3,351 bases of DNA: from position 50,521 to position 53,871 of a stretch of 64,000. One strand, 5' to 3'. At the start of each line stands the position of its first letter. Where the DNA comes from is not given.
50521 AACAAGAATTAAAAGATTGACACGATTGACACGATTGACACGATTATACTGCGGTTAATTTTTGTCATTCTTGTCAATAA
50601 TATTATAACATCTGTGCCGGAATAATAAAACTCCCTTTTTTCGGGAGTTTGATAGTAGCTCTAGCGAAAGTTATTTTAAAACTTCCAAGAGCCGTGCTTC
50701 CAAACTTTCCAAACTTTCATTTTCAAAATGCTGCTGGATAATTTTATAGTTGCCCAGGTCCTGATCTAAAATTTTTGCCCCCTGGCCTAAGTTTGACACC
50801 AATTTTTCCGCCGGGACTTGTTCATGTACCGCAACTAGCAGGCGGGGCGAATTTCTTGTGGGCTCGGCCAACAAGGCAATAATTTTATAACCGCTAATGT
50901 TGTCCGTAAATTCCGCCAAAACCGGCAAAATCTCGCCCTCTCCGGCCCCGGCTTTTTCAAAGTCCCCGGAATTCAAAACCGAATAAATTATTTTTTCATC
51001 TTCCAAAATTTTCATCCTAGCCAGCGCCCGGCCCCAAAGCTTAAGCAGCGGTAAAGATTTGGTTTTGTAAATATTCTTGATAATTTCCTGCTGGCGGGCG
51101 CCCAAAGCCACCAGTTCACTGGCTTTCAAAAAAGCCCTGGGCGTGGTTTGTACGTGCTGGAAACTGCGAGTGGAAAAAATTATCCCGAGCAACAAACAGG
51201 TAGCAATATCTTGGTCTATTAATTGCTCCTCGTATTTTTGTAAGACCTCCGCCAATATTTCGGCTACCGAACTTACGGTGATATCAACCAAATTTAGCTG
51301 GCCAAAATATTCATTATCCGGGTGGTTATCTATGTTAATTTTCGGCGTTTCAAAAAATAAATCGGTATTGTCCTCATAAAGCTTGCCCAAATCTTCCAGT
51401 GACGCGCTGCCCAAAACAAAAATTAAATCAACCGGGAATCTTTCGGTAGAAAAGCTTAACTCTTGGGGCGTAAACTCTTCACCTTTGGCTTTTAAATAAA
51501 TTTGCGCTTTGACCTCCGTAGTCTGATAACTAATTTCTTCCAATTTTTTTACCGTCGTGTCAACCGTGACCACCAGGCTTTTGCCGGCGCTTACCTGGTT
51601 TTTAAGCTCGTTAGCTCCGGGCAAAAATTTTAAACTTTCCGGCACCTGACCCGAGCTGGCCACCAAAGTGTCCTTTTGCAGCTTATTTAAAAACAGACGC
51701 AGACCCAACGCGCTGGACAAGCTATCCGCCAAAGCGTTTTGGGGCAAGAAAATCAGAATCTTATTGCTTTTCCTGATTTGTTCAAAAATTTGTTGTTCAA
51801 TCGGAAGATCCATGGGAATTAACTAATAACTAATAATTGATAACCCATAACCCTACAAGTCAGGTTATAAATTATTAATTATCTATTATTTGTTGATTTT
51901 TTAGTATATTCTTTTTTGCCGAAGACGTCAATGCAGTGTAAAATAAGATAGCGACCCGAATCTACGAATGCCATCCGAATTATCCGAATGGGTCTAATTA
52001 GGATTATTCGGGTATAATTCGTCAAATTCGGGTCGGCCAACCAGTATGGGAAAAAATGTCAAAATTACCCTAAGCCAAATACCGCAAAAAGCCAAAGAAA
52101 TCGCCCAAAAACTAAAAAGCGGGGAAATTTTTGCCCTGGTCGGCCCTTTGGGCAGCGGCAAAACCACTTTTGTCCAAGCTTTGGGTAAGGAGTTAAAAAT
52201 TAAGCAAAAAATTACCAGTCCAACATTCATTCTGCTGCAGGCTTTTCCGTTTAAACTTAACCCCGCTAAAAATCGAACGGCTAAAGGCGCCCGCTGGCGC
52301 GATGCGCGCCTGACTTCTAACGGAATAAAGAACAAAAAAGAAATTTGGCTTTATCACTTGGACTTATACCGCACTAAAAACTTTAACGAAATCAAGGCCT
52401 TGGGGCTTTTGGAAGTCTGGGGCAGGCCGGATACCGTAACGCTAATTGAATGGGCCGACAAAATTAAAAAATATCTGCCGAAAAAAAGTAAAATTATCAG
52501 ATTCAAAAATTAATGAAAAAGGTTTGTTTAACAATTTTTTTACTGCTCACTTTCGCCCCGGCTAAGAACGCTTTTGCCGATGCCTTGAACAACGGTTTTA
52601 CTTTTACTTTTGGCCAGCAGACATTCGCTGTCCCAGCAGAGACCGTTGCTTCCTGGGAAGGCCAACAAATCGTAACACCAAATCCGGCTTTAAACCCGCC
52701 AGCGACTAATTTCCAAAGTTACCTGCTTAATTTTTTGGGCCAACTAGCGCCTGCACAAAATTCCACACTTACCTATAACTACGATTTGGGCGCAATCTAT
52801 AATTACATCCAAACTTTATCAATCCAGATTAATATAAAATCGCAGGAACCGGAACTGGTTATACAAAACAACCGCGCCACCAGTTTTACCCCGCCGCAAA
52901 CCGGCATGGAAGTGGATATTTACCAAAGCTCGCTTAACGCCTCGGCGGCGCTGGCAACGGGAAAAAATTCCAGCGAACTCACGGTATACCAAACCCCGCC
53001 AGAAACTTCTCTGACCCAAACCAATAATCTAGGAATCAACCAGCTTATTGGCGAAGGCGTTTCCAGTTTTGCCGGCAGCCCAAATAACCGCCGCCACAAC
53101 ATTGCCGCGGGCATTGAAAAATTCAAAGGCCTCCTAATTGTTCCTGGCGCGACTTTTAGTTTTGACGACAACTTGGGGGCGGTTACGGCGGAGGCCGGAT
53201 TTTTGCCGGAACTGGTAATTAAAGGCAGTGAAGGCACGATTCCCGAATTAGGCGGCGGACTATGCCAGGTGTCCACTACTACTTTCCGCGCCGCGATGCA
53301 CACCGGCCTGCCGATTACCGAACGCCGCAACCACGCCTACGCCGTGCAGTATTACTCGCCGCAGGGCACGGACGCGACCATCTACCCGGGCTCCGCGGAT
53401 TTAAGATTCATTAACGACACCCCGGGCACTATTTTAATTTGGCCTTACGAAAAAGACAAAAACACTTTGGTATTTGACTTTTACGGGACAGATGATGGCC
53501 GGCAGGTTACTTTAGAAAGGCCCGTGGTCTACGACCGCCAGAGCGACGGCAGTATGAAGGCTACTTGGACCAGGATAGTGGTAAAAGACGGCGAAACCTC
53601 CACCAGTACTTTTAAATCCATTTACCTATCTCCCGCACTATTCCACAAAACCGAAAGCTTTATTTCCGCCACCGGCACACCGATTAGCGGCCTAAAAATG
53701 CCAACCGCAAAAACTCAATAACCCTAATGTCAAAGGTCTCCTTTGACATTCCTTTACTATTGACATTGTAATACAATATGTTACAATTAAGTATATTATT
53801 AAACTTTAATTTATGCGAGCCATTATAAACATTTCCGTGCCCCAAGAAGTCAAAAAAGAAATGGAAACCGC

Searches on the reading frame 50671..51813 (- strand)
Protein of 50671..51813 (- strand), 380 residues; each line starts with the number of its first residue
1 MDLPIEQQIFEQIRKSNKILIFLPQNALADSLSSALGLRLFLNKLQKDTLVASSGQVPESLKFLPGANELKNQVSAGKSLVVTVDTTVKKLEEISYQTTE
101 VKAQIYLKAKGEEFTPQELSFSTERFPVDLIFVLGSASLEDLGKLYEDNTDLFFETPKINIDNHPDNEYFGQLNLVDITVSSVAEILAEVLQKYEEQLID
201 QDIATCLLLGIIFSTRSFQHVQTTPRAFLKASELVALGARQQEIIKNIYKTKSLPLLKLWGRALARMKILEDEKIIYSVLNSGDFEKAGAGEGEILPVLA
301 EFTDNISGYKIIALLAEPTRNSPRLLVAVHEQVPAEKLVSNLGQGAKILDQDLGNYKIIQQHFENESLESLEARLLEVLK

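Call 18: find_encoding_contigs(protein=window:50671-51813:-, flank=10000, max_places=6)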
Protein window:50671-51813:- (380 aa): no gene with exactly this product is on record in the collection.

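Call 54: search_protein_families(library=pfam, proteins=[window:50671-51813:-], max_evalue=0.001)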
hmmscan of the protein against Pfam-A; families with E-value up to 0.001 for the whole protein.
window:50671-51813:- (380 aa): 1 family
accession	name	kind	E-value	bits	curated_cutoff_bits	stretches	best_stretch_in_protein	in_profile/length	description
PF01368.27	DHH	-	2.8e-10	41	28.1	1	18-211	1-125/125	DHH family, N-terminal domain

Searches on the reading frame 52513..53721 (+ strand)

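Call 54: search_protein_families(library=pfam, proteins=[window:52513-53721:+], max_evalue=0.001)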
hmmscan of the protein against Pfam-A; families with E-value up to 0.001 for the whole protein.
window:52513-53721:+ (402 aa): 2 families
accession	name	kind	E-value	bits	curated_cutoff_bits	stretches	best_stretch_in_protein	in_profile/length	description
PF04294.18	VanW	-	2.4e-36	124.5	27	1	192-322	1-128/130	VanW like protein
PF12229.13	PG_binding_4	-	4e-05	24.2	22.1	0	81-150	43-111/117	Putative peptidoglycan binding domain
